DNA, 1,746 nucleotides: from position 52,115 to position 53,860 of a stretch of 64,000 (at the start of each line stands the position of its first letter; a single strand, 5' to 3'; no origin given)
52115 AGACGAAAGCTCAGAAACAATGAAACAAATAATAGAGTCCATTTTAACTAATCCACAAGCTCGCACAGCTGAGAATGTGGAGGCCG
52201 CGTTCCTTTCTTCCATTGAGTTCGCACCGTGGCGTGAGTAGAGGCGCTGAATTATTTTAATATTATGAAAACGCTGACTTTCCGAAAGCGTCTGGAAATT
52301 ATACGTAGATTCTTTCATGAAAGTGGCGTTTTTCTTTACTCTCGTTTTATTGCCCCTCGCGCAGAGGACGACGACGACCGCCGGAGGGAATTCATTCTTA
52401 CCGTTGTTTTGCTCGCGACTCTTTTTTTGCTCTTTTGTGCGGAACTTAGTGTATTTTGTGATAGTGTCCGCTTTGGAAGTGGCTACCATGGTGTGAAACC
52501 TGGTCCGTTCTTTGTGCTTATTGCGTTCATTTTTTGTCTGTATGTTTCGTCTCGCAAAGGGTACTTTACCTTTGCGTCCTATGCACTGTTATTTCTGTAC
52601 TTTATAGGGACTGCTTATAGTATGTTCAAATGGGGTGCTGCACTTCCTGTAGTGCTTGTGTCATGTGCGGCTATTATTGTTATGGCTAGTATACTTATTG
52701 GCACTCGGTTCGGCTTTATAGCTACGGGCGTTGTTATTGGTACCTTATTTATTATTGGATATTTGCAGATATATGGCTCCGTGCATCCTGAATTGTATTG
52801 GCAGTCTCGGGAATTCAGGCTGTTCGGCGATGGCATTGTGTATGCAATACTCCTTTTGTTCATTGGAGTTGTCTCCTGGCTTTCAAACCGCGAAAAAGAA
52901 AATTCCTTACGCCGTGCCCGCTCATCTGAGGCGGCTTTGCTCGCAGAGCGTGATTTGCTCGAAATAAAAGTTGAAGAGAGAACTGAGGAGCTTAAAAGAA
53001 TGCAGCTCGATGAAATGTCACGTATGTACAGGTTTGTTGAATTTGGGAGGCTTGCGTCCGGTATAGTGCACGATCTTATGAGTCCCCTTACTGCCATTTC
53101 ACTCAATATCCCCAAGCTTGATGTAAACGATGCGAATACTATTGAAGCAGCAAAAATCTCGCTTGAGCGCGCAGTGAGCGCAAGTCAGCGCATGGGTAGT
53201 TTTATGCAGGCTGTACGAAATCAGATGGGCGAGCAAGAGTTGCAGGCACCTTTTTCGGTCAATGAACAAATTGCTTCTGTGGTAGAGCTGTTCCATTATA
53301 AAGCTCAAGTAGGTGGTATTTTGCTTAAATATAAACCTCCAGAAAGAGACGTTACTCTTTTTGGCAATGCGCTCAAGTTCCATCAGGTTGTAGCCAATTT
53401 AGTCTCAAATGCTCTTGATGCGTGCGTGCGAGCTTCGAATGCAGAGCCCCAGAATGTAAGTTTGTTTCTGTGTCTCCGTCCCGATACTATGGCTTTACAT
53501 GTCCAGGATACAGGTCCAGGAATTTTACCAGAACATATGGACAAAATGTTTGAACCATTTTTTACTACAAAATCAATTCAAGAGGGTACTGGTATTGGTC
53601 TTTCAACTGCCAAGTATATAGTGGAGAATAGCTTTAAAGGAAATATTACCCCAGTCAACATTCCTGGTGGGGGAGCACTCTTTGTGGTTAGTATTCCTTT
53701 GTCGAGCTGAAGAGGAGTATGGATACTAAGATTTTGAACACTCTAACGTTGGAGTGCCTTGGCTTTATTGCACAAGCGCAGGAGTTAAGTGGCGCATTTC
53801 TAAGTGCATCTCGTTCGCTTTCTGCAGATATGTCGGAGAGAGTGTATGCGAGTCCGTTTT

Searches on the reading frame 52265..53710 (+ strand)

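Call 72: search_protein_families(library=pfam, proteins=[window:52265-53710:+], max_evalue=0.00001)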
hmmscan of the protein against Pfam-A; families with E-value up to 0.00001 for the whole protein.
window:52265-53710:+ (481 aa): 1 family
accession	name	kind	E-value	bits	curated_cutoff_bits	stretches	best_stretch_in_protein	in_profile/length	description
PF02518.31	HATPase_c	-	4e-20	72.8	26.4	1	368-480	2-110/111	Histidine kinase-, DNA gyrase B-, and HSP90-like ATPase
